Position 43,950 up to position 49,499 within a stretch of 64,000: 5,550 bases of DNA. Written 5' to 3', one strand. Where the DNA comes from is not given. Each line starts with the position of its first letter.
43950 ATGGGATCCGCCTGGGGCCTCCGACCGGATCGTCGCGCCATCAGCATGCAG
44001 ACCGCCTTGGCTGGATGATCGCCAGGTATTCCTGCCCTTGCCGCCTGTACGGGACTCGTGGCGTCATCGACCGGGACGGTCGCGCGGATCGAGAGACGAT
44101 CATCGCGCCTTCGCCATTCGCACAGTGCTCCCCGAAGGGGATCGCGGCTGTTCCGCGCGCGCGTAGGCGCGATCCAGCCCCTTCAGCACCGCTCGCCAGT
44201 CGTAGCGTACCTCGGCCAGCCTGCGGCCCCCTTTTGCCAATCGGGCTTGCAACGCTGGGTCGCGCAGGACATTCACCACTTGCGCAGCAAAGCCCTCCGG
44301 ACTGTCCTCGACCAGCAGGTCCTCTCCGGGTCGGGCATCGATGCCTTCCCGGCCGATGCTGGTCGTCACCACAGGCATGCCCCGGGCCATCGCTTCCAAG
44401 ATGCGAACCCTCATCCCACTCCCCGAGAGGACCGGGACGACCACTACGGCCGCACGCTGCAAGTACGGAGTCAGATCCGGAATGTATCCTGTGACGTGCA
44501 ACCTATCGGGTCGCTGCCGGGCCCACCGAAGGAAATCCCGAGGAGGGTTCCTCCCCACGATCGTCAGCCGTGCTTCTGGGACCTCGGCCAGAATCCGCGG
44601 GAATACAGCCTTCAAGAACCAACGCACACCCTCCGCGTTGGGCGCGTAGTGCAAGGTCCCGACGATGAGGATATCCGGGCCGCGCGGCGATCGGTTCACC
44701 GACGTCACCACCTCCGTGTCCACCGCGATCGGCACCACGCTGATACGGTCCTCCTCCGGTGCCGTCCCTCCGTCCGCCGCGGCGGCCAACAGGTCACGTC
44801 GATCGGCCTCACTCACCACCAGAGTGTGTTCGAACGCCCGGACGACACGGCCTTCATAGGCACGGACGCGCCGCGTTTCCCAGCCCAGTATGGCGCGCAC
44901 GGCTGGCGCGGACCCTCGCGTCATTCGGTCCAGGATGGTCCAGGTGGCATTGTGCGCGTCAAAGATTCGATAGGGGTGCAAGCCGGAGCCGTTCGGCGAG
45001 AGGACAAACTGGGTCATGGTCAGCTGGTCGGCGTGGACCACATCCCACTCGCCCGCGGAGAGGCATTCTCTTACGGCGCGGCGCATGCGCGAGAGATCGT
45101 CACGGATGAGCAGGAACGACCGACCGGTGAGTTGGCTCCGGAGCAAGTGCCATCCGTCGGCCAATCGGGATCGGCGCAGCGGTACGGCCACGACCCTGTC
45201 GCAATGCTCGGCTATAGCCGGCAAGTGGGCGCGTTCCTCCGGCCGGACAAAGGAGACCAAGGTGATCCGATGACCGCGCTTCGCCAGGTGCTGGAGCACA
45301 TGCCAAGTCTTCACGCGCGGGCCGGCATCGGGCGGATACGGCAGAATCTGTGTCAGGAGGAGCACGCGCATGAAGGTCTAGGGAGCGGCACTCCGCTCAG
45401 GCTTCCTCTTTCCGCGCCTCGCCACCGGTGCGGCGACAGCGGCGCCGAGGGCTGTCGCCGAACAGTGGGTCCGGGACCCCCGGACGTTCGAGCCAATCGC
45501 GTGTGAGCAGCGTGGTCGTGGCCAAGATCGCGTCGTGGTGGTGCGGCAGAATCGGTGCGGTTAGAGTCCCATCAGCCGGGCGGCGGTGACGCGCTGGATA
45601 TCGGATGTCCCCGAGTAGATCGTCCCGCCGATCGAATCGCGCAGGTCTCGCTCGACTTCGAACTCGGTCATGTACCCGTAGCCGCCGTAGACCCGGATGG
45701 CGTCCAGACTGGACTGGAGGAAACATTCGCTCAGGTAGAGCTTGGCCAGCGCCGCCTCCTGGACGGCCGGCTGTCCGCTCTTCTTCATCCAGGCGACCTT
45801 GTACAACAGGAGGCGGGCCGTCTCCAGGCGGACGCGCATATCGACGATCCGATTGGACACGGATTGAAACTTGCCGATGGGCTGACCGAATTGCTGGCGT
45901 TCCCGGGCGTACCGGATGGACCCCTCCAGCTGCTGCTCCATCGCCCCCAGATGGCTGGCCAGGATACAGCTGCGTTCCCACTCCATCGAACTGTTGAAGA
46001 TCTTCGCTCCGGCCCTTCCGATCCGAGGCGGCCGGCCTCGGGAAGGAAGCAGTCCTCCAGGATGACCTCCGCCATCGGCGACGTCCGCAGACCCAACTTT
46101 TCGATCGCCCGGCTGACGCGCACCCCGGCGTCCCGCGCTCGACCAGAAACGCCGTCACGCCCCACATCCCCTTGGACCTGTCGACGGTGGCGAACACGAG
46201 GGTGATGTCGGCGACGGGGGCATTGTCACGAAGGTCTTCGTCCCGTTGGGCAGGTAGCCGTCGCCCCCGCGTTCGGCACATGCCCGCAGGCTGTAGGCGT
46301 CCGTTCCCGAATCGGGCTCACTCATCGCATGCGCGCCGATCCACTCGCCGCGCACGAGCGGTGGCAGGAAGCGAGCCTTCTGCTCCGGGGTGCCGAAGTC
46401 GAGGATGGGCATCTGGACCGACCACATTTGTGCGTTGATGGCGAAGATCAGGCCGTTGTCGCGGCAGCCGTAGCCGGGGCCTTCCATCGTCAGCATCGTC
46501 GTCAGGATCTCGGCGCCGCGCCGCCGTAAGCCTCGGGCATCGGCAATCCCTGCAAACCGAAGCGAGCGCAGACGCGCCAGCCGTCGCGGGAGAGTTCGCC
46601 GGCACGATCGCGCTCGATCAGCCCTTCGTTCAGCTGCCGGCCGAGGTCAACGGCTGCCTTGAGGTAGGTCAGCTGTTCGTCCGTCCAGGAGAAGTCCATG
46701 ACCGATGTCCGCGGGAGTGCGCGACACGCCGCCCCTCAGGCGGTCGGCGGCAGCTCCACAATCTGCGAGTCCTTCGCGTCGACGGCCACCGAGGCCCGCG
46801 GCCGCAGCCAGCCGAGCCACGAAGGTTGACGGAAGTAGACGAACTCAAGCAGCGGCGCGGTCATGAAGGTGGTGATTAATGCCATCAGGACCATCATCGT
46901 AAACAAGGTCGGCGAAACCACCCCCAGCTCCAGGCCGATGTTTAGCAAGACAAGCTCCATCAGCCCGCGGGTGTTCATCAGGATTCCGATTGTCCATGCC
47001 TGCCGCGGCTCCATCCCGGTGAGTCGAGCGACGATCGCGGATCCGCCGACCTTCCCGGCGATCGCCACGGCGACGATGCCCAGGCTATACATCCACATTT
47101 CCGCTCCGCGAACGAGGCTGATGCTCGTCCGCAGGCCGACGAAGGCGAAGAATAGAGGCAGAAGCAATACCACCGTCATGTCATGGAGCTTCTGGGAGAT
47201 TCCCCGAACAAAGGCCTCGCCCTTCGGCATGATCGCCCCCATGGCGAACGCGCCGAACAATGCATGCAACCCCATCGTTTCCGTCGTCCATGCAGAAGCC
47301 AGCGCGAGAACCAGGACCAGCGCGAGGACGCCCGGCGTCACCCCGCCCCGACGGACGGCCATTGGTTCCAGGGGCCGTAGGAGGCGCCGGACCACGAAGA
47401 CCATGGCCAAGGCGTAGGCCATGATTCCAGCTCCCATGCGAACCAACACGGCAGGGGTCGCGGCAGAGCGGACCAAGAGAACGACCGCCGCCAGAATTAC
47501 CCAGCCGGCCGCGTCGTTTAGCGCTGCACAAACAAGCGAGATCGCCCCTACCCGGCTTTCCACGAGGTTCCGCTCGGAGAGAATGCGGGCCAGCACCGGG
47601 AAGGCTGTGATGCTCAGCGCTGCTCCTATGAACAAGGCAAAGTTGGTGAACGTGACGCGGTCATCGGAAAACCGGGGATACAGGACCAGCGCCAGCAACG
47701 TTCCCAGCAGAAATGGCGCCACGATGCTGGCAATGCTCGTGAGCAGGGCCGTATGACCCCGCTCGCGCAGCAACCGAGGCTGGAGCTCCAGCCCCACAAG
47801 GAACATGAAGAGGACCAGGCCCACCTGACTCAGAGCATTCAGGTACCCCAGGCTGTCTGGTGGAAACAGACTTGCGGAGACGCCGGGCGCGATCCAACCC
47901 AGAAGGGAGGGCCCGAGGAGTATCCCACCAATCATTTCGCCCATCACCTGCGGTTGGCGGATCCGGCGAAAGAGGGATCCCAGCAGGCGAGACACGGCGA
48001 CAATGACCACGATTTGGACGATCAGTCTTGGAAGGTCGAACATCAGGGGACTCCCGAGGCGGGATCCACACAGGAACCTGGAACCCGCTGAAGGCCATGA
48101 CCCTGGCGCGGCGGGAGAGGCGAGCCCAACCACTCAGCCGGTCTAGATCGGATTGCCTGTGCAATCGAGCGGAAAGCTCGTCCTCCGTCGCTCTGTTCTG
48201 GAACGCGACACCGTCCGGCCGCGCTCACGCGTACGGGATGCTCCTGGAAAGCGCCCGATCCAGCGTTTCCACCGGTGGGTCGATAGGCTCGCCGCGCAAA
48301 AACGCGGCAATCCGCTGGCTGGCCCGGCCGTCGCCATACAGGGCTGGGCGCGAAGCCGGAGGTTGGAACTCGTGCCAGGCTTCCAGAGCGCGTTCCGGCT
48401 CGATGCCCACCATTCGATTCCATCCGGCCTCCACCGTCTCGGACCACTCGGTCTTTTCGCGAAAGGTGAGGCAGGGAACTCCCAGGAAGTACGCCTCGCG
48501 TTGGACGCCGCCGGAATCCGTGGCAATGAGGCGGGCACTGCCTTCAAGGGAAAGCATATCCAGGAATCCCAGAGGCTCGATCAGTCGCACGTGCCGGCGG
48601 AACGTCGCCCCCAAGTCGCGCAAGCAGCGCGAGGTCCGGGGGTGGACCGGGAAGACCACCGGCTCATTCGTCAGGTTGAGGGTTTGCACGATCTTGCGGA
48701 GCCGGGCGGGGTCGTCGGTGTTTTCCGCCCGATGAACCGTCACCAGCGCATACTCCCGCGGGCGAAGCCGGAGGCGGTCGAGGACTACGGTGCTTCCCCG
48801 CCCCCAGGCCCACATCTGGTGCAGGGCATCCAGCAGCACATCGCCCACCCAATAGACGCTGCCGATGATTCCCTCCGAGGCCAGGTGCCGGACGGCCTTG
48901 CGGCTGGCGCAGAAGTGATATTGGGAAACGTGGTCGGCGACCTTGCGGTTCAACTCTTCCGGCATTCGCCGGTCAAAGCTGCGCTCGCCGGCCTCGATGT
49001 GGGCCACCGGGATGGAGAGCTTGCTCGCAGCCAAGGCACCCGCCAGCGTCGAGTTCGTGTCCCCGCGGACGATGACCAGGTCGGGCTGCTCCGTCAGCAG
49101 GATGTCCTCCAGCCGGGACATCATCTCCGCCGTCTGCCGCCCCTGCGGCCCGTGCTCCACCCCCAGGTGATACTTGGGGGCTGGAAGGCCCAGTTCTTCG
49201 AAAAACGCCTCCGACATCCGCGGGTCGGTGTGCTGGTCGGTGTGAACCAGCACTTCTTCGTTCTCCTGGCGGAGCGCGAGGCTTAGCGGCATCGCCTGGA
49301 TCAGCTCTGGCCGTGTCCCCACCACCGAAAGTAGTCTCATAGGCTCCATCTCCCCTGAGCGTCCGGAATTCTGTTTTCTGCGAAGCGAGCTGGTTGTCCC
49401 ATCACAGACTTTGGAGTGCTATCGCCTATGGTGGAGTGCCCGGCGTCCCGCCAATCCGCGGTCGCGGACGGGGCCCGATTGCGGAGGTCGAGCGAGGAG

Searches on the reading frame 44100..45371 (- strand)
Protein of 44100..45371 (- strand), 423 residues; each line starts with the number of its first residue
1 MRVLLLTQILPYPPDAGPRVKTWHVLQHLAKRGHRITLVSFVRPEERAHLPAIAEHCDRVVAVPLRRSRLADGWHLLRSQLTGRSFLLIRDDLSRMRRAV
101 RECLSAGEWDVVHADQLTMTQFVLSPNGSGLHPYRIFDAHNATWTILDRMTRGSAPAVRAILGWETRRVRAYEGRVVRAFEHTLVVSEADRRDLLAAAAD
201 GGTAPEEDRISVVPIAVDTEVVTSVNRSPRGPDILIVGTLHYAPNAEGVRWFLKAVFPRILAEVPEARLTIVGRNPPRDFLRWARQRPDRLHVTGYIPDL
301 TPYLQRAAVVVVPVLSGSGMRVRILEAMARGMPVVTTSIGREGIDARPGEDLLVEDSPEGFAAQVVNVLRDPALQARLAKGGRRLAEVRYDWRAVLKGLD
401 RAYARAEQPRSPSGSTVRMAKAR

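Call 18: search_protein_families(library=pfam, proteins=[window:44100-45371:-], max_evalue=0.0001)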
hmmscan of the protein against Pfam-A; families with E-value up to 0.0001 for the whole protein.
window:44100-45371:- (423 aa): 5 families
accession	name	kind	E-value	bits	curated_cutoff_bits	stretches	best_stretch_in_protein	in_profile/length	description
PF13692.12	Glyco_trans_1_4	-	4.7e-31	108.4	27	1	232-371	2-142/142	Glycosyl transferases group 1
PF00534.26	Glycos_transf_1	-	8.1e-13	48.7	26.4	1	248-384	29-171/172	Glycosyl transferases group 1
PF13524.12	Glyco_trans_1_2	-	7.6e-12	45.8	25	1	261-395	9-138/144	Glycosyl transferase-like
PF13579.12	Glyco_trans_4_4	-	1.9e-07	32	29.7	1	17-198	2-146/158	Glycosyl transferase 4-like domain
PF13439.12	Glyco_transf_4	-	5.7e-07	30.2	28.5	1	23-220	9-169/170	Glycosyltransferase Family 4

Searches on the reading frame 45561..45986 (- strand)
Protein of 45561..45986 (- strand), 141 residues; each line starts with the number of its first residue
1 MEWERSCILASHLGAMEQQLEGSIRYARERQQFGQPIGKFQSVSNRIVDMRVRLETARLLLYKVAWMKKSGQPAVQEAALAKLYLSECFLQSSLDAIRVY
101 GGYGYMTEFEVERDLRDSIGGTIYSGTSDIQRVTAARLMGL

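Call 18: search_protein_families(library=pfam, proteins=[window:45561-45986:-], max_evalue=0.0001)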
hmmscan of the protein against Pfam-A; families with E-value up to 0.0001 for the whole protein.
window:45561-45986:- (141 aa): 2 families
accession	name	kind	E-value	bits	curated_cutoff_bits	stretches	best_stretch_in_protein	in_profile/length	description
PF00441.29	Acyl-CoA_dh_1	-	1.1e-37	129.9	22.4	1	2-137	12-147/150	Acyl-CoA dehydrogenase, C-terminal domain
PF08028.16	Acyl-CoA_dh_2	-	2.6e-12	47.6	22.7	1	8-127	3-132/134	Acyl-CoA dehydrogenase, C-terminal domain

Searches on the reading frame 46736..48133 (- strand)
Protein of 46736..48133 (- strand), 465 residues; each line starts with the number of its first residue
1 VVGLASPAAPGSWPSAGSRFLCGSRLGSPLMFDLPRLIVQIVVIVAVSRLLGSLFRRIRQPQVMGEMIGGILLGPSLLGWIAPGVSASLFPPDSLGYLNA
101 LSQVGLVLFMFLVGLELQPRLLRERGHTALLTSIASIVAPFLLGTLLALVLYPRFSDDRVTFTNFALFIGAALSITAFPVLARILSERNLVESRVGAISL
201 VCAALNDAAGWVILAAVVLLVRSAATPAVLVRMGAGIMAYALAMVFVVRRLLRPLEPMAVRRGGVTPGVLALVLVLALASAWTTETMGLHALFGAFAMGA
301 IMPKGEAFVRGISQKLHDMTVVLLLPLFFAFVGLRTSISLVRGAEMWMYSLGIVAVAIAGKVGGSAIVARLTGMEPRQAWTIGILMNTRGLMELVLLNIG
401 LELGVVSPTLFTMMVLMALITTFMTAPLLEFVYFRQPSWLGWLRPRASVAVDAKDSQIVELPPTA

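Call 18: search_protein_families(library=pfam, proteins=[window:46736-48133:-], max_evalue=0.0001)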
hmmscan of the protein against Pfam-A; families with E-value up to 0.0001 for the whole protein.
window:46736-48133:- (465 aa): 1 family
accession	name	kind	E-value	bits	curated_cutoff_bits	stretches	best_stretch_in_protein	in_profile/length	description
PF00999.27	Na_H_Exchanger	-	9.2e-59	199.6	26.2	1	47-429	6-373/375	Sodium/hydrogen exchanger, transmembrane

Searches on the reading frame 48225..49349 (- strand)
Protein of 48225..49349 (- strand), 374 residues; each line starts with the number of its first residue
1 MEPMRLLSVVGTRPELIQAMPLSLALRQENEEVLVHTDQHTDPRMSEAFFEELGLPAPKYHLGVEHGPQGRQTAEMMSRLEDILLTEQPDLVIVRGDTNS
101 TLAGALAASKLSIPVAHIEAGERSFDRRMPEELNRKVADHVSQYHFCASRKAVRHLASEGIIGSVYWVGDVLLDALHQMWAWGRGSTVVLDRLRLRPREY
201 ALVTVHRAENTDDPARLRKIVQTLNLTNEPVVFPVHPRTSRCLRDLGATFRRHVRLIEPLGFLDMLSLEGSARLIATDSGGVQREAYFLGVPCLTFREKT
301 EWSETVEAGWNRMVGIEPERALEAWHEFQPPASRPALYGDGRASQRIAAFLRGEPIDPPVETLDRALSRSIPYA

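Call 18: search_protein_families(library=pfam, proteins=[window:48225-49349:-], max_evalue=0.0001)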
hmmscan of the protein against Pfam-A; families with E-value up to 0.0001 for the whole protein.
window:48225-49349:- (374 aa): 2 families
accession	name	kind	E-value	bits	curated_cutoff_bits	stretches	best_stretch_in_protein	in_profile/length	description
PF02350.25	Epimerase_2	-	9.1e-100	334.3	30.6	1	28-351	5-346/347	UDP-N-acetylglucosamine 2-epimerase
PF13579.12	Glyco_trans_4_4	-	2.3e-07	31.7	29.7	1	22-157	10-143/158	Glycosyl transferase 4-like domain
